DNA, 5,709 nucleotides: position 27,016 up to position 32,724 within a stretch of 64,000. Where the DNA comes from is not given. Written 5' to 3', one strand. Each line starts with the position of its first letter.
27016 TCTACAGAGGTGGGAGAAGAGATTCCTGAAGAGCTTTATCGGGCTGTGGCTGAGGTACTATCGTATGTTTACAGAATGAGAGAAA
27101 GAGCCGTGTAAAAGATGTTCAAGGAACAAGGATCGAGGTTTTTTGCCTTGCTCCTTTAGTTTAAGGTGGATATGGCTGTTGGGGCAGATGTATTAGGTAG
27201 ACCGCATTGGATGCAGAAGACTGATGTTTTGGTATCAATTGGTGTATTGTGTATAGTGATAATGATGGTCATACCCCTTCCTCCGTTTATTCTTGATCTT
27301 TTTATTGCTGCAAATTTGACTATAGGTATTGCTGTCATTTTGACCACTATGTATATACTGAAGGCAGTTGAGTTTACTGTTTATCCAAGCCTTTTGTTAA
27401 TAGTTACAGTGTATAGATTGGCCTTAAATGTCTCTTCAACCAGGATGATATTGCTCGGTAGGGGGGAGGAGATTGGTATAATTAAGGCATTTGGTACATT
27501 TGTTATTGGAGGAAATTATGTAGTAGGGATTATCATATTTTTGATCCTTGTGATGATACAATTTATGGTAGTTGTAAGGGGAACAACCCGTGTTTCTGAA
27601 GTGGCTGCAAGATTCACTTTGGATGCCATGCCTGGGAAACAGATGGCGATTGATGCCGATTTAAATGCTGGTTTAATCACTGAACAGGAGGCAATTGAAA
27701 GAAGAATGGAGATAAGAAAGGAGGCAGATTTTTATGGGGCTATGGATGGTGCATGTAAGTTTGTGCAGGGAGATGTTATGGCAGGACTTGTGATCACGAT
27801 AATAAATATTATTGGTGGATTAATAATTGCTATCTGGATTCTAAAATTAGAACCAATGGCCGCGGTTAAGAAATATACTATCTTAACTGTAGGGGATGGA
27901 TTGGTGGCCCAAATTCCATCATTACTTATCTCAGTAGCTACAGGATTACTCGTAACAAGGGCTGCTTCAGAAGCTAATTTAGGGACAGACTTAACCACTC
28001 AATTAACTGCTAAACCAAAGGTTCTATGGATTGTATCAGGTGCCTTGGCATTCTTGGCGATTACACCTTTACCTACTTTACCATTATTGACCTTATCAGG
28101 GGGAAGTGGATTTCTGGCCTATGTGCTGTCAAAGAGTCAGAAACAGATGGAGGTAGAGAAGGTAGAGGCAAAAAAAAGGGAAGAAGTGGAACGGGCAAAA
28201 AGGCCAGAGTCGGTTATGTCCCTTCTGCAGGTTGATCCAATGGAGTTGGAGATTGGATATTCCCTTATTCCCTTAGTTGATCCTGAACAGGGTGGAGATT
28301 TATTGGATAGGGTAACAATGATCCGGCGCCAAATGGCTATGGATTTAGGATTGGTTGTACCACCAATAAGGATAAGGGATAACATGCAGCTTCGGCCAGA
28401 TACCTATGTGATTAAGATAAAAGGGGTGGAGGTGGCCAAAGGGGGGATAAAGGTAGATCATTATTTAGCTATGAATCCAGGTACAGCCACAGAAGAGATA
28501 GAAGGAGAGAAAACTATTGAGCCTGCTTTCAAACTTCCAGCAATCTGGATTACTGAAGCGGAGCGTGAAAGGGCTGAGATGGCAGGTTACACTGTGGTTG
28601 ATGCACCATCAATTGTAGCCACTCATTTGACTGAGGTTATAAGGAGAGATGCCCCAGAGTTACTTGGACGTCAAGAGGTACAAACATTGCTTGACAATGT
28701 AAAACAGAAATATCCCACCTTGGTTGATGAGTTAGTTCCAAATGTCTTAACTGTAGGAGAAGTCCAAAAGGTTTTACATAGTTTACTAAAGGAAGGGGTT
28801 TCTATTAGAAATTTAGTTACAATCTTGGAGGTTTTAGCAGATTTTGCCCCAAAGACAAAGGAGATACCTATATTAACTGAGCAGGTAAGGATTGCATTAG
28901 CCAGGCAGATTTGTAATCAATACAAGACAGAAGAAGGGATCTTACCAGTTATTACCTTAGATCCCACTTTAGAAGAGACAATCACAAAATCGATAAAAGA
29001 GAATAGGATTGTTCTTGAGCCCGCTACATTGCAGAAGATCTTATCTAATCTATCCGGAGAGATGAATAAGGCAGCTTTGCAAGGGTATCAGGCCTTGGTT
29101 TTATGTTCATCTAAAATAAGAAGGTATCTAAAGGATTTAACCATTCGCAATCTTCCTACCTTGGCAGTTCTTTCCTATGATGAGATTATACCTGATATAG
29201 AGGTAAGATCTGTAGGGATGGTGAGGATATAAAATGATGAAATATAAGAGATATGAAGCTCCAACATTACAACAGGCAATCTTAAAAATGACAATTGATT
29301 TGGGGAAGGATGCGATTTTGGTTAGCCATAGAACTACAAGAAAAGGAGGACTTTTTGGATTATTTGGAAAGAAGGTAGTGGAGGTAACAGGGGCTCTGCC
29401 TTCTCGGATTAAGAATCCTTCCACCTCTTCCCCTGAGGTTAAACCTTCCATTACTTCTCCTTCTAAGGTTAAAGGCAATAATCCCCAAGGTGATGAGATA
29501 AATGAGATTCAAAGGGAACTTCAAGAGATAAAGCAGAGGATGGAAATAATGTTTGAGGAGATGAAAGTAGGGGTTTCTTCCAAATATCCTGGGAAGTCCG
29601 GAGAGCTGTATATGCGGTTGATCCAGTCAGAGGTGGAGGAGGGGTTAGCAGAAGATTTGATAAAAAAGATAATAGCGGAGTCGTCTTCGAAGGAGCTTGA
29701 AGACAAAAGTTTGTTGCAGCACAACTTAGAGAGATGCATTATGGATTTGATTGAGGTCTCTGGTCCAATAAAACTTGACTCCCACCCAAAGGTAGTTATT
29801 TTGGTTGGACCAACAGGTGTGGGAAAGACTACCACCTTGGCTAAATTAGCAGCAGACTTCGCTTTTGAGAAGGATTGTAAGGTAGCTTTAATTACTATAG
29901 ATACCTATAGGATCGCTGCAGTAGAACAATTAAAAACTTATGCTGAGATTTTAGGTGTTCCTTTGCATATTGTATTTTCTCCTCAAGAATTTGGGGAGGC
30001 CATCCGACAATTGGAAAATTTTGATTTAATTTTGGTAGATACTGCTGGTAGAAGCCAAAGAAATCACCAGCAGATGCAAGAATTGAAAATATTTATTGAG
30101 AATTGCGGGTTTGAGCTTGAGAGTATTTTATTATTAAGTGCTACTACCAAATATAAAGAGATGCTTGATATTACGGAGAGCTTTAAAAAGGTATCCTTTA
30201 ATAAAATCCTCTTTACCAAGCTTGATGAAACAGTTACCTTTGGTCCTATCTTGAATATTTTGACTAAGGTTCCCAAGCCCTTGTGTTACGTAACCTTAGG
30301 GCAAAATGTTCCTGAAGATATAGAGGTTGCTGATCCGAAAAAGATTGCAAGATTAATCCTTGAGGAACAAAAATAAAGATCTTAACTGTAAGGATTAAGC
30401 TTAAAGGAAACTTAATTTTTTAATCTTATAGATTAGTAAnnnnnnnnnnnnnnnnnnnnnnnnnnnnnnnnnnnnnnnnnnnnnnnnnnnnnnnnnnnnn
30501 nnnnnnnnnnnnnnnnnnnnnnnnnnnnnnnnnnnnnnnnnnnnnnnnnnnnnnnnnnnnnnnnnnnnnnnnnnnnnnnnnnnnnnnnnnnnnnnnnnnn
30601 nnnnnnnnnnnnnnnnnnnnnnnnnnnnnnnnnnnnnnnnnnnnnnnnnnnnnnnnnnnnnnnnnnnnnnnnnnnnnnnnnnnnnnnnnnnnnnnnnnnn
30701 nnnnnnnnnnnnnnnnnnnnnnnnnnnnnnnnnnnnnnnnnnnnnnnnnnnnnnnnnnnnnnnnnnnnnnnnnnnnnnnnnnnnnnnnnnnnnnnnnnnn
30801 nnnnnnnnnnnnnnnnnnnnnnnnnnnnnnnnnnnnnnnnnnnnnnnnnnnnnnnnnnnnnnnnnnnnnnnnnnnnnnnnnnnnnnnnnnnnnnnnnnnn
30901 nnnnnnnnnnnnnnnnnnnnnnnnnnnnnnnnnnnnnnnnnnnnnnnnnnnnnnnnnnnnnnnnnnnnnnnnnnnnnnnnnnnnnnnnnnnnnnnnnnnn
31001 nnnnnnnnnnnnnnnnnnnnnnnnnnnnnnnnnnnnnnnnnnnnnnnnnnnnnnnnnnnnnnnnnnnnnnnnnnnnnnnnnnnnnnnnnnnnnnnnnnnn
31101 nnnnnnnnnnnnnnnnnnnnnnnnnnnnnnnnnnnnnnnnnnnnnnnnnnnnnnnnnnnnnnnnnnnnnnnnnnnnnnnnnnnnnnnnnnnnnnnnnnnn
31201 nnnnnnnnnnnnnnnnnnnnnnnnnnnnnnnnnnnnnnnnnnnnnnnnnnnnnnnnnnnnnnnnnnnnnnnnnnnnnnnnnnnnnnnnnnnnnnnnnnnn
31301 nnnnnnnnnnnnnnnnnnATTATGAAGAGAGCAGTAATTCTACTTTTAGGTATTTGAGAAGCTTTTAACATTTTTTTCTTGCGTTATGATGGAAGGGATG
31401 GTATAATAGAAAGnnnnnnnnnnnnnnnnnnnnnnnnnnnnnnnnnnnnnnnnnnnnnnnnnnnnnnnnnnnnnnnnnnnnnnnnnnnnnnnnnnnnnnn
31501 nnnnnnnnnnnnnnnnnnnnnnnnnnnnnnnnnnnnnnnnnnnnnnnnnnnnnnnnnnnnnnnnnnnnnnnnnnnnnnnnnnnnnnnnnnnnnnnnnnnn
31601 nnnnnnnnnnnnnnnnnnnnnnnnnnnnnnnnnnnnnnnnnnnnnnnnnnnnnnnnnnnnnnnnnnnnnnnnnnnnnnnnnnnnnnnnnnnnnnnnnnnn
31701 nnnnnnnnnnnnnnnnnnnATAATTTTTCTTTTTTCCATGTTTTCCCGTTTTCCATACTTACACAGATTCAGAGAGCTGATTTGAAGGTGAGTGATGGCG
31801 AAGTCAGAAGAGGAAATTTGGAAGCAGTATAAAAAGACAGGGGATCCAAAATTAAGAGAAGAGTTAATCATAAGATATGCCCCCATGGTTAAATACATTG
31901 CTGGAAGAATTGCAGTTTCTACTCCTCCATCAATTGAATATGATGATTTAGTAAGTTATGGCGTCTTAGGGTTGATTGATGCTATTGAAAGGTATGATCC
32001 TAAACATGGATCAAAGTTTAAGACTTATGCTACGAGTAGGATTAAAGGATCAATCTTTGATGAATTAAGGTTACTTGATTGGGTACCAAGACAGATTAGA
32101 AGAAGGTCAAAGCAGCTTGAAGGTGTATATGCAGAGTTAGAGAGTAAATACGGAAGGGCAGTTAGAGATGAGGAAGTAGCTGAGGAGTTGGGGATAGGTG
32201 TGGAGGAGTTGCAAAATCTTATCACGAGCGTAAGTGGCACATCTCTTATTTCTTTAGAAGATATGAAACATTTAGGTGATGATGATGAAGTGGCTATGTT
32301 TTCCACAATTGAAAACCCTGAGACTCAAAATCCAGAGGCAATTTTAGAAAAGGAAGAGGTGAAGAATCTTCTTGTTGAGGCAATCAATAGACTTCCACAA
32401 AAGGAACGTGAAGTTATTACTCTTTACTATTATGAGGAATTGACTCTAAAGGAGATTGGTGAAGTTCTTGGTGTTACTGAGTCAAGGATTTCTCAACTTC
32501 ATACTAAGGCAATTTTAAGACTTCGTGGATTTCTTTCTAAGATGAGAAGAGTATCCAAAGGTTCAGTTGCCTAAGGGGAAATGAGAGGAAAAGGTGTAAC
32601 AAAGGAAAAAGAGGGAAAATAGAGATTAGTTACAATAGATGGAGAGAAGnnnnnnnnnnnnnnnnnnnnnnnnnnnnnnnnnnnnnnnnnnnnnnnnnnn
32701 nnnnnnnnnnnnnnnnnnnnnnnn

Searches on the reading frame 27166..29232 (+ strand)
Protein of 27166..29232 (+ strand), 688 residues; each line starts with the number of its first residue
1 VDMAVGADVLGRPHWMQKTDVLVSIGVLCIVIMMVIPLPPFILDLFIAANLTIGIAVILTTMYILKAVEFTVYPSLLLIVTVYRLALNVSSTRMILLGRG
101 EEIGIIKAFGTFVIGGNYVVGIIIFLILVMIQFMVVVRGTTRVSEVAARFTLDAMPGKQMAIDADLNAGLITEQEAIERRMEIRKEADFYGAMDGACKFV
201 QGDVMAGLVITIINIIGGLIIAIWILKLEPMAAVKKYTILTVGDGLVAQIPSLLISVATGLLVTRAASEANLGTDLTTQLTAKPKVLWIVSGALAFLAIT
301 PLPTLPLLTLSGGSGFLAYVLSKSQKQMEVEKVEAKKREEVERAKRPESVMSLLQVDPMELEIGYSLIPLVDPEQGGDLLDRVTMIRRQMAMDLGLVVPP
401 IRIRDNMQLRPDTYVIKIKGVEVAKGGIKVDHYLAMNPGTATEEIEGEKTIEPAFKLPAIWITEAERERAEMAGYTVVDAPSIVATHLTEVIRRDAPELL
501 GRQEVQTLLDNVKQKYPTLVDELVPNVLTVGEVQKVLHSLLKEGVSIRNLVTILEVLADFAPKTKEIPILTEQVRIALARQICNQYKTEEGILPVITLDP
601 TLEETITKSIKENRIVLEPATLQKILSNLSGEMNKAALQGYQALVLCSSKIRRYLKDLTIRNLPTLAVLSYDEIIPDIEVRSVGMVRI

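Call 10: search_protein_families(library=pfam, proteins=[window:27166-29232:+], max_evalue=0.001)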
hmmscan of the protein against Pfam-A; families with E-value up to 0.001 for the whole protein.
window:27166-29232:+ (688 aa): 1 family
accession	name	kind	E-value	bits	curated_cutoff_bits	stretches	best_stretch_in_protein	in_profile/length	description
PF00771.25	FHIPEP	-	6.1e-266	884.6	29.1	1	30-678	1-656/657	FHIPEP family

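Call 79: find_homologous_proteins(query=window:27166-29232:+, max_evalue=1e-50)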
Query window:27166-29232:+ (688 aa): 8000 proteins with E <= 1e-50 among 8000 candidates; the best 120 are listed.
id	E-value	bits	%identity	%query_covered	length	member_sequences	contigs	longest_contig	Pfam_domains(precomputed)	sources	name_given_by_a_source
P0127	0.0e+0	1454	100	100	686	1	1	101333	PF00771.26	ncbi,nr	ncbi:MAG: flagellar biosynthesis protein FlhA [bacterium]|nr:flagellar biosynthesis protein FlhA [ba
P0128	0.0e+0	1038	69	100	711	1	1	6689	PF00771.26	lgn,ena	-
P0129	0.0e+0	1033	70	100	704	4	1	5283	PF00771.26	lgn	-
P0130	0.0e+0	1028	68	100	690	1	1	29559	PF00771.26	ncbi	ncbi:MAG: flagellar biosynthesis protein FlhA [bacterium]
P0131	0.0e+0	1021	67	100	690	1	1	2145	PF00771.26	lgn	-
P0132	0.0e+0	1013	71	95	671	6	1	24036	PF00771.26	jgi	jgi:flagellar biosynthesis protein FlhA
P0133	7.1e-297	1004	66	100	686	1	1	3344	PF00771.26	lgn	-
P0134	8.7e-295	997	68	98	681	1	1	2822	PF00771.26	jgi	jgi:flagellar biosynthesis protein FlhA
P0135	5.8e-294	995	66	100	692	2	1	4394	PF00771.26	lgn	-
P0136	1.4e-287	973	66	100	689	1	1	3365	PF00771.26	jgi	jgi:flagellar biosynthesis protein FlhA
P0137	1.3e-286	970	64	100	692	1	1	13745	PF00771.26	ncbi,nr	ncbi:MAG: flagellar biosynthesis protein FlhA [bacterium]|nr:flagellar biosynthesis protein FlhA [ba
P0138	7.6e-283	958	63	99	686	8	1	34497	PF00771.26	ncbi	ncbi:MAG: flagellar biosynthesis protein FlhA, partial [bacterium]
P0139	3.0e-269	913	63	98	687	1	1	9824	PF00771.26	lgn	-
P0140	7.0e-267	905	61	100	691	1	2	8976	PF00771.26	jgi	jgi:flagellar biosynthesis protein FlhA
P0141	1.1e-263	894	62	98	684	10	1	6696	PF00771.26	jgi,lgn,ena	-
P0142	1.6e-262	891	61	100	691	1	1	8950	PF00771.26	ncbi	ncbi:MAG: flagellar biosynthesis protein FlhA [bacterium]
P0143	1.8e-262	891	61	100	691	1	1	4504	PF00771.26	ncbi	-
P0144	2.5e-262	890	61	98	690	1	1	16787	PF00771.26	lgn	-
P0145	1.5e-261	888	61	98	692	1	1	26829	PF00771.26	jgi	-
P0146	2.6e-261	887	62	98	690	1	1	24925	PF00771.26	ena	-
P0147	3.4e-261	886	61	100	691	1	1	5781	PF00771.26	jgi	-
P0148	4.9e-261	886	62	98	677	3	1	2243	PF00771.26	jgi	jgi:flagellar biosynthesis protein FlhA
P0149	1.0e-259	881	61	98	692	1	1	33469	PF00771.26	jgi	-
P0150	4.2e-259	879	60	100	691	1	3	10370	PF00771.26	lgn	-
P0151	5.3e-259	879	60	98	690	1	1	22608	PF00771.26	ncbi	ncbi:MAG: flagellar biosynthesis protein FlhA [Nitrospirota bacterium]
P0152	5.5e-259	879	62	95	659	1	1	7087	PF00771.26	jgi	jgi:flagellar biosynthesis protein FlhA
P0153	1.1e-257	875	60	100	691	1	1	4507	PF00771.26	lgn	-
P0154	6.8e-256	869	61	98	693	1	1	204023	PF00771.26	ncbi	ncbi:MAG: flagellar biosynthesis protein FlhA [bacterium]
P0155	1.2e-255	868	59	98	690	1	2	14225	PF00771.26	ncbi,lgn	-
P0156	4.6e-255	866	60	98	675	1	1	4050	PF00771.26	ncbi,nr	ncbi:MAG: flagellar biosynthesis protein FlhA [bacterium]|nr:flagellar biosynthesis protein FlhA [ba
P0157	6.8e-254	862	59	98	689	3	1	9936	PF00771.26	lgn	-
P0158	8.8e-253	859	60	92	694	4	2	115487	PF00771.26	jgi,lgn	-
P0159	1.6e-252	858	60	95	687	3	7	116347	PF00771.26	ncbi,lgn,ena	-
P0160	1.9e-250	851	59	98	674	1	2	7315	PF00771.26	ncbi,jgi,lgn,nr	ncbi:TPA: flagellar biosynthesis protein FlhA [bacterium]|nr:flagellar biosynthesis protein FlhA [ba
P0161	6.0e-250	849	59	95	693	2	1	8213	PF00771.26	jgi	-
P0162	3.0e-249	847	58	98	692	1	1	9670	PF00771.26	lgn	-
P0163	1.5e-248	845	58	98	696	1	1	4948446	PF00771.26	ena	-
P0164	2.4e-245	834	58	98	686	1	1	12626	PF00771.26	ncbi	ncbi:MAG: flagellar biosynthesis protein FlhA [Candidatus Hydrogenedentota bacterium]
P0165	3.9e-245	833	57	98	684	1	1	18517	PF00771.26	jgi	-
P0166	4.5e-245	833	57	98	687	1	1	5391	PF00771.26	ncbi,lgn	-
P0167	9.8e-245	832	57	98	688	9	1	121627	PF00771.26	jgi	jgi:flagellar biosynthesis protein FlhA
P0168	1.2e-243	828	58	95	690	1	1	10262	PF00771.26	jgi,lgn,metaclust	metaclust:\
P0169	1.8e-243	828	56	99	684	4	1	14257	PF00771.26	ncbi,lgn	ncbi:MAG: flagellar biosynthesis protein FlhA [bacterium]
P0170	2.7e-242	824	58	98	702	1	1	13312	PF00771.26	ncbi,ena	-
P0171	5.8e-242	823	57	98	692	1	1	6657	PF00771.26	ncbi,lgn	-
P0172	7.3e-242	822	59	98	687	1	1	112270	PF00771.26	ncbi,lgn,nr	ncbi:MAG: flagellar biosynthesis protein FlhA [Candidatus Hydrogenedentota bacterium]|nr:MAG: flagel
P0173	9.3e-242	822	57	98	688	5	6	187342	PF00771.26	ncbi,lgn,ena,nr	ncbi:MAG: flagellar biosynthesis protein FlhA [Firmicutes bacterium]|nr:flagellar biosynthesis prote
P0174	9.7e-242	822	57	100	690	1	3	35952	PF00771.26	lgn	-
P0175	2.1e-241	821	56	98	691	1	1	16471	PF00771.26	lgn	-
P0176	4.2e-241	820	58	95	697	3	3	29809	PF00771.26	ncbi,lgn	-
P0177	4.9e-241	820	58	98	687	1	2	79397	PF00771.26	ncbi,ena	ncbi:MAG: flagellar biosynthesis protein FlhA [Candidatus Hydrogenedentota bacterium]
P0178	5.7e-241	820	56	98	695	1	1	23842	PF00771.26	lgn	-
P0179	6.0e-241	819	57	100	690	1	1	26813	PF00771.26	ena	-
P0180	7.5e-241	819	59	93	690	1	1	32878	PF00771.26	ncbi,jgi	ncbi:MAG: flagellar biosynthesis protein FlhA [Limnochordia bacterium]|jgi:flagellar biosynthesis pr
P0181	5.2e-240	816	58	91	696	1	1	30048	PF00771.26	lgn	-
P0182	5.6e-240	816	56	98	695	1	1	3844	PF00771.26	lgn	-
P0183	6.9e-240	816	58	98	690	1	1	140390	PF00771.26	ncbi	-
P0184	8.1e-240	816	58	95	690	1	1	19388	PF00771.26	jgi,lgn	-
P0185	1.5e-239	815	57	98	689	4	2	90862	PF00771.26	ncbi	-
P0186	1.8e-239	815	57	98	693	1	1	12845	PF00771.26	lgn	-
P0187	2.5e-239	814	57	98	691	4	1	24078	PF00771.26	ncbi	-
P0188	2.5e-239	814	57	100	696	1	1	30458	PF00771.26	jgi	-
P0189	2.6e-239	814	55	98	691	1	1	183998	PF00771.26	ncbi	-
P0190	2.7e-239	814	57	98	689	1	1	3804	PF00771.26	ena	-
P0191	2.8e-239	814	57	98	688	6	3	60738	PF00771.26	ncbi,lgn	ncbi:MAG: flagellar biosynthesis protein FlhA [Limnochordia bacterium]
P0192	3.1e-239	814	58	98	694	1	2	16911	PF00771.26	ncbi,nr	ncbi:flagellar biosynthesis protein FlhA [Candidatus Dependentiae bacterium]|nr:flagellar biosynthes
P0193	3.3e-239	814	57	97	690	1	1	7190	PF00771.26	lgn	-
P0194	3.4e-239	814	57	93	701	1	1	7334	PF00771.26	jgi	jgi:flagellar biosynthesis protein FlhA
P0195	4.0e-239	813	55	98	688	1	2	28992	PF00771.26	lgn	-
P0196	4.6e-239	813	57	98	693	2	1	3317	PF00771.26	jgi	-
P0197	5.0e-239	813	58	98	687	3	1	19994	PF00771.26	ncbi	-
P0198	6.5e-239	813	57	98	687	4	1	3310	PF00771.26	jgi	-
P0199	7.8e-239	812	58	93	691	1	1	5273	PF00771.26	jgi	-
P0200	7.9e-239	812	57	98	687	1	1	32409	PF00771.26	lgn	-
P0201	1.3e-238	812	58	93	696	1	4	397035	PF00771.26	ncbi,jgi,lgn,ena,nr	ncbi:MAG: flagellar biosynthesis protein FlhA [Firmicutes bacterium]|nr:flagellar biosynthesis prote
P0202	1.5e-238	811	58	98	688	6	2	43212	PF00771.26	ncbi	-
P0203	1.7e-238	811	58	91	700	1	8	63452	PF00771.26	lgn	-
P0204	1.9e-238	811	57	93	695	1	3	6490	PF00771.26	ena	-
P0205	1.9e-238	811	56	98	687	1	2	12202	PF00771.26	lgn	-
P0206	2.3e-238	811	58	91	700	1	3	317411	PF00771.26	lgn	-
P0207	4.3e-238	810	56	99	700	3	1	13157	PF00771.26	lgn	-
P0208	5.1e-238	810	57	98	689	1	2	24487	PF00771.26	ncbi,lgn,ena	-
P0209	5.4e-238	810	58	91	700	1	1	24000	PF00771.26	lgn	-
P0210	6.3e-238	809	57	93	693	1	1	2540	PF00771.26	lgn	-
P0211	6.8e-238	809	57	98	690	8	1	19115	PF00771.26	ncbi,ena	-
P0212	7.9e-238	809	57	98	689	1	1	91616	PF00771.26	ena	-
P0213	8.3e-238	809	65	82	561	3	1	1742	PF00771.26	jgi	-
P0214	8.7e-238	809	57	97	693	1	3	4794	PF00771.26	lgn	-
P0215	1.0e-237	809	58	98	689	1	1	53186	PF00771.26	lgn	-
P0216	1.1e-237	809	58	93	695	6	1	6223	PF00771.26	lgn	-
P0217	1.5e-237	808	57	93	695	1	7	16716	PF00771.26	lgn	-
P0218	1.9e-237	808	56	93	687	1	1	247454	PF00771.26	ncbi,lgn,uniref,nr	ncbi:type iii secretion system fhipep [Lucifera butyrica]|uniref:Flagellar biosynthesis protein FlhA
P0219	2.0e-237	808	57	93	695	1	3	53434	PF00771.26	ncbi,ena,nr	ncbi:MAG: flagellar biosynthesis protein FlhA [Firmicutes bacterium]|nr:flagellar biosynthesis prote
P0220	2.5e-237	807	58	95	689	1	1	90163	PF00771.26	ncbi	-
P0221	2.8e-237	807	58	98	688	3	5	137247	PF00771.26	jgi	-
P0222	3.6e-237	807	56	100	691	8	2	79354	PF00771.26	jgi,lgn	jgi:flagellar biosynthesis protein FlhA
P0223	4.3e-237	807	56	98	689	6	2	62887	PF00771.26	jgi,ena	-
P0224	4.9e-237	807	57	93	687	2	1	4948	PF00771.26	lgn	-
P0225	5.0e-237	807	56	93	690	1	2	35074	PF00771.26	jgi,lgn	-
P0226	5.0e-237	807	56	98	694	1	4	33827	PF00771.26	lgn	-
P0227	7.4e-237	806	57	98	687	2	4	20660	PF00771.26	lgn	-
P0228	7.5e-237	806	56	98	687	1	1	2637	PF00771.26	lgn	-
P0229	7.6e-237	806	57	99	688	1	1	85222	PF00771.26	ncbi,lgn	-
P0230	8.0e-237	806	58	98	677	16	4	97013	PF00771.26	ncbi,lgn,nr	ncbi:MAG: flagellar biosynthesis protein FlhA [Thermosediminibacterales bacterium]|nr:flagellar bios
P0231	9.9e-237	806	57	98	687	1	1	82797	PF00771.26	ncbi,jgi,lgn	-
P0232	1.1e-236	805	57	98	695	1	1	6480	PF00771.26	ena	-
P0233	1.2e-236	805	57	93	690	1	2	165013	PF00771.26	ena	-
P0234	1.2e-236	805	57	93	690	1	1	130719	PF00771.26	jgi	-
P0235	1.5e-236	805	56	98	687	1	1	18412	PF00771.26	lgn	-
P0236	1.7e-236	805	56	98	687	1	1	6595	PF00771.26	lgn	-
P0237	1.7e-236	805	58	98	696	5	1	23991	PF00771.26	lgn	-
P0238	1.8e-236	805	56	98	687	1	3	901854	PF00771.26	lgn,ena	-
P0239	1.8e-236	805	56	98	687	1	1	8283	PF00771.26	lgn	-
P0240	2.3e-236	804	56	98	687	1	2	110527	PF00771.26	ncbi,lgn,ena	-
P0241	2.4e-236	804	56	98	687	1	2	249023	PF00771.26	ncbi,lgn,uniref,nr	ncbi:flagellar biosynthesis protein FlhA [Propionispora hippei]|uniref:Flagellar biosynthesis protei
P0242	3.2e-236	804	56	98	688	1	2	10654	PF00771.26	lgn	-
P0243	3.8e-236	804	56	98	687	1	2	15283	PF00771.26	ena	-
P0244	3.8e-236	804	58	98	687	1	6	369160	PF00771.26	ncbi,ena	-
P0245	4.4e-236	803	56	95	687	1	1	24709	PF00771.26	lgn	-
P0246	4.8e-236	803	57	98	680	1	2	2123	PF00771.26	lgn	-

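Call 80: find_encoding_contigs(protein=P0132, flank=10000, max_places=2)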
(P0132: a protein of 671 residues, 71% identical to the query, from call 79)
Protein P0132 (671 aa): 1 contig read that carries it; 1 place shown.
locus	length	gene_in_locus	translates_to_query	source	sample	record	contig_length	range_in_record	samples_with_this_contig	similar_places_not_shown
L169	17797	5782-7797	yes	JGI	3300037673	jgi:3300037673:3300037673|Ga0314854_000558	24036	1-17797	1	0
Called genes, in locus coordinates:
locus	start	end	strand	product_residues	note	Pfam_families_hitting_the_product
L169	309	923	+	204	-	PF04347:FliO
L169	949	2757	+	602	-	PF01973:MptE-like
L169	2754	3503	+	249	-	PF00813:FliP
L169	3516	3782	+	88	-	PF01313:Bac_export_3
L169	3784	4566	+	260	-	PF01311:Bac_export_1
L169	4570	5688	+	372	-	PF01312:Bac_export_2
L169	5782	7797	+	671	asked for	PF00771:FHIPEP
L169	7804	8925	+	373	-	PF00448:SRP54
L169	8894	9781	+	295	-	PF00142:Fer4_NifH (weak), PF01656:CbiA, PF02374:ArsA_ATPase (faint), PF06564:CBP_BcsQ (faint), PF10609:ParA, PF13614:AAA_31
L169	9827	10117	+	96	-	-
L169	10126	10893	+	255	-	PF04542:Sigma70_r2, PF04539:Sigma70_r3, PF08281:Sigma70_r4_2, PF04545:Sigma70_r4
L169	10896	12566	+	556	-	PF20250:FapA_N, PF03961:FapA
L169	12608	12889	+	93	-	-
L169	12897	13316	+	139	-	-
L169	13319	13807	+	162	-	PF01467:CTP_transf_like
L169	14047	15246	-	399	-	PF01676:Metalloenzyme, PF10143:PhosphMutase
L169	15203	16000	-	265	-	PF00121:TIM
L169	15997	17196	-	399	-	PF00162:PGK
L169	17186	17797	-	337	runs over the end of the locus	PF00044:Gp_dh_N, PF02800:Gp_dh_C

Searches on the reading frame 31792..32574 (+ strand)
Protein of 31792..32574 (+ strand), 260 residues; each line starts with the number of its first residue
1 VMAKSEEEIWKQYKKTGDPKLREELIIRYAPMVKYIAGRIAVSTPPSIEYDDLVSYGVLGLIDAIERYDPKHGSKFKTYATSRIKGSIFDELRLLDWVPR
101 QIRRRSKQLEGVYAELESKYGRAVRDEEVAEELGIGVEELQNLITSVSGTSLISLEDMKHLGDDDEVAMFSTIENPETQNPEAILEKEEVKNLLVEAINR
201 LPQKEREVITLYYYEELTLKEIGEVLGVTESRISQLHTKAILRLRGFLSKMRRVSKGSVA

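Call 10: search_protein_families(library=pfam, proteins=[window:31792-32574:+], max_evalue=0.001)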
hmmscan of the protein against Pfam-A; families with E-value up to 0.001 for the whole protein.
window:31792-32574:+ (260 aa): 4 families
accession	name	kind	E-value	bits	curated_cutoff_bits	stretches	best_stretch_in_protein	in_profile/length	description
PF04545.22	Sigma70_r4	-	9.5e-21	73.5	24.1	1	197-245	1-49/50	Sigma-70, region 4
PF04542.20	Sigma70_r2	-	1.2e-15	57.5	24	1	25-97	1-70/71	Sigma-70 region 2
PF08281.18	Sigma70_r4_2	-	6.3e-13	48.6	25.7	1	193-243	3-53/54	Sigma-70, region 4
PF04539.22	Sigma70_r3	-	2.8e-06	27.8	25.3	1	109-158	6-55/78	Sigma-70 region 3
